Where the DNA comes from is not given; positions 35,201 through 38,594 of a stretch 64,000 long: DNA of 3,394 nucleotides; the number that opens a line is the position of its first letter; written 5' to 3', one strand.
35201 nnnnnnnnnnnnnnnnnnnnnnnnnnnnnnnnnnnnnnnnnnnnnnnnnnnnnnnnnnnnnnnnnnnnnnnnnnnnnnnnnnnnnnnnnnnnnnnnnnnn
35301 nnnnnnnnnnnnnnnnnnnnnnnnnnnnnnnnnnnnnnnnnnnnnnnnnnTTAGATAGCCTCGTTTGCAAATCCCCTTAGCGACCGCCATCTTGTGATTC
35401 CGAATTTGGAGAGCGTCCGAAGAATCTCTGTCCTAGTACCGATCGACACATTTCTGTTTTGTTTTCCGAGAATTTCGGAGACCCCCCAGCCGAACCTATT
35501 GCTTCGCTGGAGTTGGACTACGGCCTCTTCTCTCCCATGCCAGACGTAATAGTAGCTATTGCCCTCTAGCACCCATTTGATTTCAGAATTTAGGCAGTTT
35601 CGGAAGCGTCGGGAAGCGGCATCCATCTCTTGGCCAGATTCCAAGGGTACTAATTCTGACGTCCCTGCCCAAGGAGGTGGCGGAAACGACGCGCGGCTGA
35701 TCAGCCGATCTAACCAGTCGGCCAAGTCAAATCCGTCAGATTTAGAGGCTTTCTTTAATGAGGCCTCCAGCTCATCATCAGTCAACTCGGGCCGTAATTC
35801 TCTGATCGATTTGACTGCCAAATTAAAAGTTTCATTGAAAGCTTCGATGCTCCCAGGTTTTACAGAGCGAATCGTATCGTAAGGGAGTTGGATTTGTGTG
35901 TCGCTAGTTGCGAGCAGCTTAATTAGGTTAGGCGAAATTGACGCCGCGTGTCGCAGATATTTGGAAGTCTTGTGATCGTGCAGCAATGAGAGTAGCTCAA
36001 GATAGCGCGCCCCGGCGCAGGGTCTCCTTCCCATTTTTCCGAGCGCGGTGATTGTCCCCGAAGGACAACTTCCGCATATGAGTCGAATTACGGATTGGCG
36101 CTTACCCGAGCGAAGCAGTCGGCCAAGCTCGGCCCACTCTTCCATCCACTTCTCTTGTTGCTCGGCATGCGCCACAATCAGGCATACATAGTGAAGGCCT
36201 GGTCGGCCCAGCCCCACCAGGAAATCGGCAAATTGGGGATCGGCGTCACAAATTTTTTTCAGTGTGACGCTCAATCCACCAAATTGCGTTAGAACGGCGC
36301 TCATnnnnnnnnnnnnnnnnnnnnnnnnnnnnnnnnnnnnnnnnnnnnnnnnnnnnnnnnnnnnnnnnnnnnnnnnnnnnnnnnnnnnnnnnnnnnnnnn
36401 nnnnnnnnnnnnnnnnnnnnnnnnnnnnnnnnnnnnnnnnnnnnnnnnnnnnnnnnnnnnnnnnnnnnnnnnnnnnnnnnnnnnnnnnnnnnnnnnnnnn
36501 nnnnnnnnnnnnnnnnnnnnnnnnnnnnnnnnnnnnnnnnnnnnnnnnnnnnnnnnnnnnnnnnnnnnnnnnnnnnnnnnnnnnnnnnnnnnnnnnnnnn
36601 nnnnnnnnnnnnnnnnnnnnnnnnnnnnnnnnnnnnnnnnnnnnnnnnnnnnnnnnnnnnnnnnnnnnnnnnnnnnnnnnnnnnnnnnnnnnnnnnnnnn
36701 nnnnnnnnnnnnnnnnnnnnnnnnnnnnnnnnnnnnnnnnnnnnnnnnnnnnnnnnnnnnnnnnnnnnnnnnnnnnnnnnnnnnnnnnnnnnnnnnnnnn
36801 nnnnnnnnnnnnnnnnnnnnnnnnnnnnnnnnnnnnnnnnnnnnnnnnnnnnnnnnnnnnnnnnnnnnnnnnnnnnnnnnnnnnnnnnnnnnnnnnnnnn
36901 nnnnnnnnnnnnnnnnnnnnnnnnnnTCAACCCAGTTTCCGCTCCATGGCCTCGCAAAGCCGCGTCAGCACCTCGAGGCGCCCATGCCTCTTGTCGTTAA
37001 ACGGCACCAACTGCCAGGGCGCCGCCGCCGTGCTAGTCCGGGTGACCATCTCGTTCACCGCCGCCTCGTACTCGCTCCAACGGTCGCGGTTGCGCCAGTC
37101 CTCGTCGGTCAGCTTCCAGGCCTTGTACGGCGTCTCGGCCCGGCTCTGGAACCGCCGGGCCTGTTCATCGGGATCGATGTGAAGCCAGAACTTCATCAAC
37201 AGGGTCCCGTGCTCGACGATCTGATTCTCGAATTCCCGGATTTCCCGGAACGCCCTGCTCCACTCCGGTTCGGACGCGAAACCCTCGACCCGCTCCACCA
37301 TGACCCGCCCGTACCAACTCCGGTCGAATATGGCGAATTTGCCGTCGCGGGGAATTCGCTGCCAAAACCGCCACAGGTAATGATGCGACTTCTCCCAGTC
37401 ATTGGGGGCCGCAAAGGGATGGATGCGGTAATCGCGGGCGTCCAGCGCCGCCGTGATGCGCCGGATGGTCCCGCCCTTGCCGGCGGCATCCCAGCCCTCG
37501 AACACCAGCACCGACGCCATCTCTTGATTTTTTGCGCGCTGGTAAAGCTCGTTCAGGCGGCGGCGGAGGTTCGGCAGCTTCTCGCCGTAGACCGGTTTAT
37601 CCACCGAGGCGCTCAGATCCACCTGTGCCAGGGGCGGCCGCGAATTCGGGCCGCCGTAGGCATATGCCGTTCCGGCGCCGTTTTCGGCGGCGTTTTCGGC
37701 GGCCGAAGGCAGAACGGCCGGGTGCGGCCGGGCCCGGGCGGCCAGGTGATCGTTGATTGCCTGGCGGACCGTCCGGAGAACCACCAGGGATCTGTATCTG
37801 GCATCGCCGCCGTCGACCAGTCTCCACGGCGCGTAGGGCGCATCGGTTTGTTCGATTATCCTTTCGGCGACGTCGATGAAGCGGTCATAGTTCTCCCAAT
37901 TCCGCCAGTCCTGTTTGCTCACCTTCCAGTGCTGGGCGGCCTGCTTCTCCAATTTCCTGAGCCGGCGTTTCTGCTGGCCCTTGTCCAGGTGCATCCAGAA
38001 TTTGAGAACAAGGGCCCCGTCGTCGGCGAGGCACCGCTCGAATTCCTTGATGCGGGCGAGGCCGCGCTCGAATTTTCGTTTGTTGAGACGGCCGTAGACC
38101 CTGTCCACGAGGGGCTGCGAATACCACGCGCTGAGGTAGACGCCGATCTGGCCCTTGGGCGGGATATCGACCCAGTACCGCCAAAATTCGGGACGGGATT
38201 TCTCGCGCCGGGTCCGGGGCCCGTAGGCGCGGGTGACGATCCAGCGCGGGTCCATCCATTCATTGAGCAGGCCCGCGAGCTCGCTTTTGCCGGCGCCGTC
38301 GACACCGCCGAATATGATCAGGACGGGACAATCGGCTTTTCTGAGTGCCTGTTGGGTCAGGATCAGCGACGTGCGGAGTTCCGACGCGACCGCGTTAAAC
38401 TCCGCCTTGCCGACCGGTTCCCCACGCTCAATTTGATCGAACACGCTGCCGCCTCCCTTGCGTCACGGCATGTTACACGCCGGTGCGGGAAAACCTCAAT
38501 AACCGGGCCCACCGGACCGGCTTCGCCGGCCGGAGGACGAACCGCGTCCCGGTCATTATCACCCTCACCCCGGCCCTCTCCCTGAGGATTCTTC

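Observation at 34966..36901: Low-G+C 1.9-kb islet on the CCA end of tRNA-Arg(CCG), bounded by an 11/12-nt direct repeat and lacking any recombinase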

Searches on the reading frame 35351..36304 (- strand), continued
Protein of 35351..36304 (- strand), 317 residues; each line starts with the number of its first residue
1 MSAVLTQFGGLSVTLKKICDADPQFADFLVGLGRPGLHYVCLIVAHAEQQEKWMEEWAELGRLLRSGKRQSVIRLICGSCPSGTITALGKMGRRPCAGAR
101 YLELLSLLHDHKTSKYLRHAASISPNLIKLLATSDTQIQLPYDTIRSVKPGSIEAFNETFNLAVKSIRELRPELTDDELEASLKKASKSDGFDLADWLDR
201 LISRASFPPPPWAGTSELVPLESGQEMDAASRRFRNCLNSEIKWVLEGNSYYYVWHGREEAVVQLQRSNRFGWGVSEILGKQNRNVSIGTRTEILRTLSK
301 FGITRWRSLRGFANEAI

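Call 71: find_related_loci(query=window:35351-36304:-, collection=viral_contigs, flank=8000)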
Query window:35351-36304:- (317 aa) in viral_contigs; peptide patterns used: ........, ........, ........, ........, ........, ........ (x = any residue, [..] = any of these).
4 stretches matched a pattern, but none encodes a relative of the query by tblastn (E <= 1e-3).

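Call 97: search_protein_families(library=pfam, proteins=[L094:4068-5690:+, L094:3286-4056:+, L094:5687-6649:+, P0013, P0047, P0040], max_evalue=0.01)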
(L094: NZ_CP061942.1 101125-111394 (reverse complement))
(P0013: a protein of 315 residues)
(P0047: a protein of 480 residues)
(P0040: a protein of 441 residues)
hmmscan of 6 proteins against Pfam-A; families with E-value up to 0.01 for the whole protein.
L094:4068-5690:+ (540 aa): 1 family
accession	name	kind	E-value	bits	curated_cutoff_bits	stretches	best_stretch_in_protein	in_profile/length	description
PF14284.11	PcfJ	-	3.6e-08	33.8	25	1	265-397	4-142/147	PcfJ-like protein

L094:3286-4056:+ (256 aa): 0 families

L094:5687-6649:+ (320 aa): 1 family
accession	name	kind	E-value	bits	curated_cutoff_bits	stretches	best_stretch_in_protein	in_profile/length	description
PF00091.31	Tubulin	-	3.9e-32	112.5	33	1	19-179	1-188/190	Tubulin/FtsZ family, GTPase domain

P0013 (315 aa): 0 families

P0047 (480 aa): 0 families

P0040 (441 aa): 0 families

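Call 99: find_encoding_contigs(protein=P0002, flank=5000, max_places=4)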
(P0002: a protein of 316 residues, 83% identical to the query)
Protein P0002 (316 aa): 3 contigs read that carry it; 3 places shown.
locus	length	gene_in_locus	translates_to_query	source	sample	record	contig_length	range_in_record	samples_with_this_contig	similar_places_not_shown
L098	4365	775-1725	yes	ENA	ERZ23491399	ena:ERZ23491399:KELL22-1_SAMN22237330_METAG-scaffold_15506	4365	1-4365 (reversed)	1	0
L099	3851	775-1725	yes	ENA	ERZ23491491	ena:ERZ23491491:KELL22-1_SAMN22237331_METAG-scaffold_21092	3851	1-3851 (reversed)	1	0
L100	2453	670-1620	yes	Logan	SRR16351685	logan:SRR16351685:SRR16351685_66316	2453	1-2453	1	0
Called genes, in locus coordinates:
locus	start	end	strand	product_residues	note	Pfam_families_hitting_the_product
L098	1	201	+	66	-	?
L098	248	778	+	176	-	-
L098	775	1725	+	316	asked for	-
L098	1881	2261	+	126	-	-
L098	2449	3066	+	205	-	-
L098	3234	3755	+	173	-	PF00929:RNase_T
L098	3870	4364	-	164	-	?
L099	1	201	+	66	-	?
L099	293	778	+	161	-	-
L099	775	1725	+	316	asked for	-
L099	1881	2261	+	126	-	-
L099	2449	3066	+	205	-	-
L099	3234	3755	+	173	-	PF00929:RNase_T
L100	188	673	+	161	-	-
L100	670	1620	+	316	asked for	-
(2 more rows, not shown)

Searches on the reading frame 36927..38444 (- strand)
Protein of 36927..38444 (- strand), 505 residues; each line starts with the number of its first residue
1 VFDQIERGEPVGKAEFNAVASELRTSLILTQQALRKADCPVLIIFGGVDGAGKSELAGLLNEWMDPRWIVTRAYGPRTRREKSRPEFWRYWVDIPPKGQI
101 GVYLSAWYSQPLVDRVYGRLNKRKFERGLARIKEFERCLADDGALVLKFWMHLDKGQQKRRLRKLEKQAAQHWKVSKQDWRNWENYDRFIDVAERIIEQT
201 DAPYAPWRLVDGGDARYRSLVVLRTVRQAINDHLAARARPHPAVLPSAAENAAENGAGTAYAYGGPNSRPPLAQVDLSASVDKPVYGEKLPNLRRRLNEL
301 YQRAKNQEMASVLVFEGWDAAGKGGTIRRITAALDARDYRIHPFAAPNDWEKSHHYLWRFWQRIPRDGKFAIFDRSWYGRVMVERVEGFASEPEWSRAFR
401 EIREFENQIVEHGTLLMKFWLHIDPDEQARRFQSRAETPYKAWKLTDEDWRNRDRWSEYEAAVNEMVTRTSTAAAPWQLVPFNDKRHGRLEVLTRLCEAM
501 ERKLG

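Call 23: find_related_loci(query=window:36927-38444:-, collection=genome_contigs, flank=8000)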
Query window:36927-38444:- (505 aa) in genome_contigs; peptide patterns used: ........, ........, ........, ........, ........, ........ (x = any residue, [..] = any of these).
600 stretches matched a pattern (row limit reached: there are more); 590 encode a relative of the query (tblastn E <= 1e-3); the best 80 are kept; 80 distinct loci.
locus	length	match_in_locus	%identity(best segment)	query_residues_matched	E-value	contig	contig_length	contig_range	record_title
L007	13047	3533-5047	87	1-505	0e+0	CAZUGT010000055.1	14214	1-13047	MAG TPA_asm: uncultured Rhodospirillaceae bacterium isolate SRP338948_co1_27 genome assembly, contig: k141_493818, whole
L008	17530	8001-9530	88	1-505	0e+0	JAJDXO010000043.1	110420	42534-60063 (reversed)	MAG: Rhodospirillales bacterium isolate jk18x27bins.37 k141_282558, whole genome shotgun sequence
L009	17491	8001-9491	62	1-505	0e+0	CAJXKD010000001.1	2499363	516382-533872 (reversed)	MAG TPA_asm: uncultured Rhodospirillales bacterium isolate SRR6201692_bin.10_MetaBAT_v2.12.1_MAG genome assembly, contig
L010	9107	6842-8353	54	1-504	0e+0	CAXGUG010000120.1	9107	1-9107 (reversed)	MAG TPA_asm: uncultured Rhodospirillaceae bacterium isolate ERR594286_binner23_Refined_27 genome assembly, contig: ERZ11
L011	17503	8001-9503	55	1-504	0e+0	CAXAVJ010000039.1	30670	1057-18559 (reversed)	MAG TPA_asm: uncultured Rhodospirillaceae bacterium isolate ERR594358_concoct_25 genome assembly, contig: ERZ2772497.700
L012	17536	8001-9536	53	1-504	0e+0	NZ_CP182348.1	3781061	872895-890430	MAG: Terasakiella sp. isolate LRMN1-isolate chromosome, complete genome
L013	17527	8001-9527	52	1-504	0e+0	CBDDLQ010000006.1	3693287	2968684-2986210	MAG: Terasakiella sp. isolate f784e564-dca8-4b4c-b95b-a58e0f5f8b95 genome assembly, contig: contig_6, whole genome shotg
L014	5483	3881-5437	51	1-505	0e+0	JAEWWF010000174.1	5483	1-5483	MAG: Proteobacteria bacterium isolate OH_SDB_89 k127_932149, whole genome shotgun sequence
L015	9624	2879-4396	52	1-505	3e-177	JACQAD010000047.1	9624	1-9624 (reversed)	MAG: Magnetospirillum sp. isolate NC_groundwater_907_Pr1_S-0.2um_65_15 Montesol18-Sp2_coassembly_scaffold_143182, whole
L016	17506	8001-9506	52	1-505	4e-177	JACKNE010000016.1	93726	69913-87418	MAG: Gammaproteobacteria bacterium isolate HK-STAS-PROT-136 HK-STAS-PROT-136_16, whole genome shotgun sequence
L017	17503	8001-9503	53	1-504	5e-177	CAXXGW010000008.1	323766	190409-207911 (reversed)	MAG: Candidatus Limiplasma sp. isolate db580aba-6051-46eb-9fee-97dd4b2959e1 genome assembly, contig: contig_8, whole gen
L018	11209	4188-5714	52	1-504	3e-177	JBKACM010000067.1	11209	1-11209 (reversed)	MAG: Alphaproteobacteria bacterium isolate XQGS-1 NODE_67_length_11209_cov_3.452928, whole genome shotgun sequence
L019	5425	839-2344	53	1-505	0e+0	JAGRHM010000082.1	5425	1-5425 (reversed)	MAG: Candidatus Competibacteraceae bacterium isolate HKST-UBA199 2012-05-30_1_(paired)_contig_160344, whole genome shotg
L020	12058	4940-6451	52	1-504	3e-177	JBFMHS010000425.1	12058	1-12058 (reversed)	MAG: Pseudomonadota bacterium isolate MAG330 MAG330_425, whole genome shotgun sequence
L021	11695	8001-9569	51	1-505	5e-177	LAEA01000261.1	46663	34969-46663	MAG: Rhodospirillaceae bacterium BRH_c57 BRHa_1004191, whole genome shotgun sequence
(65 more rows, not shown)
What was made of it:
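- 36927..38444 (-): PPK2 (polyphosphate kinase 2, two domains). It is the conserved anchor on the other side of the slot. 590 relatives were recovered (call 23).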

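Call 26: search_protein_families(library=pfam, proteins=[L008:9680-11041:-, L008:11277-11888:+], max_evalue=0.1)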
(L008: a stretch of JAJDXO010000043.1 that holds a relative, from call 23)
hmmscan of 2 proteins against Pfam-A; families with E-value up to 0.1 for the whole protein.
L008:9680-11041:- (453 aa): 3 families
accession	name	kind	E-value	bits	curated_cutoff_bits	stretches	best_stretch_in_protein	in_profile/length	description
PF13091.12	PLDc_2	-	2.3e-05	24.7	27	1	68-128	61-122/132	PLD-like domain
PF09565.16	RE_NgoFVII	-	0.0034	17.2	23.8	1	69-146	72-152/162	NgoFVII restriction endonuclease N-terminal PLD domain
PF19468.4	DUF6005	-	0.051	13.1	25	0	103-171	148-216/327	Family of unknown function (DUF6005)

L008:11277-11888:+ (203 aa): 0 families

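Call 39: find_encoding_contigs(protein=window:36927-38444:-, flank=10000, max_places=10)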
Protein window:36927-38444:- (505 aa): no gene with exactly this product is on record in the collection.

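Call 49: search_protein_families(library=padloc, proteins=[L008:9680-11041:-], max_evalue=0.1)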
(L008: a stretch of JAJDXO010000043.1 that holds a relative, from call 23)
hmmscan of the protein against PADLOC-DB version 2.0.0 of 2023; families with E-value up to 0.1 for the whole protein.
L008:9680-11041:- (453 aa): 16 families
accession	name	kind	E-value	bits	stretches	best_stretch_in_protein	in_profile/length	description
PDLC03829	ZacB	-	1.5e-07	28.7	1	85-181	295-386/586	-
PDLC02585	DrmC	-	2.5e-06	25.2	1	87-127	194-234/253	DrmC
PDLC02587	DrmC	-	6.1e-06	23.4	1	66-128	184-246/267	DrmC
PDLC04553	PDC-M27B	-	1.1e-05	22.3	1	87-151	108-171/635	-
PDLC02607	DrmC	-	2.2e-05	21.9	1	86-127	202-243/265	DrmC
PDLC02588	DrmC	-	8.4e-05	20.3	1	88-127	194-233/256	DrmC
PDLC02614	DrmC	-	0.00086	17.1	1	85-127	99-141/153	DrmC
PDLC02589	DrmC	-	0.0014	15.8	1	99-128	215-244/264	DrmC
PDLC02606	DrmC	-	0.002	15.9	1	87-121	123-157/182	DrmC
PDLC02597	DrmC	-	0.0024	15.8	1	87-128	185-226/242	DrmC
PDLC02602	DrmC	-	0.0024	14.9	1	87-122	198-233/381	DrmC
PDLC02599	DrmC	-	0.005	13.8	1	80-128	78-126/387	DrmC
PDLC02595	DrmC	-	0.018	12.8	1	86-126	208-247/269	DrmC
PDLC02604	DrmC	-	0.024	13.2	1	88-120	33-65/92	DrmC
PDLC02608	DrmC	-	0.043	11.6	1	87-128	101-142/162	DrmC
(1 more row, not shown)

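Call 50: search_protein_families(library=phrogs, proteins=[L008:9680-11041:-], max_evalue=0.1)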
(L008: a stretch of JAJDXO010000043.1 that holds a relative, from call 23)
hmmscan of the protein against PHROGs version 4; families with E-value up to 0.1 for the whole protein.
L008:9680-11041:- (453 aa): 1 family
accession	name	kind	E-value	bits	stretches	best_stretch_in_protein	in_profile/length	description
phrog_28026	-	unknown function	3.3e-179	597.6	1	1-451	1-453/455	-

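Call 73: find_related_loci(query=L008:9680-11041:-, collection=viral_contigs, flank=8000)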
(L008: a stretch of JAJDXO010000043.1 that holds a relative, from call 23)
Query L008:9680-11041:- (453 aa) in viral_contigs; peptide patterns used: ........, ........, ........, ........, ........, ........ (x = any residue, [..] = any of these).
No stretch of DNA in the collection matches any of the patterns.

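Call 89: search_protein_families(library=padloc, proteins=[L008:11277-11888:+], max_evalue=0.1)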
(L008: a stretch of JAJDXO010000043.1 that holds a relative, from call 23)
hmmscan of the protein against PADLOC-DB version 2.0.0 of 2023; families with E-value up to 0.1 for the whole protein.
L008:11277-11888:+ (203 aa): 2 families
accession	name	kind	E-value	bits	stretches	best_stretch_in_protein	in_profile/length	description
PDLC02359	Tin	-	5.7e-05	20.6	1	38-132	32-144/239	Tin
PDLC03624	REase_MTase_IIG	-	0.032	10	1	86-121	96-131/1271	Type IIG restriction enzyme-methyltransferase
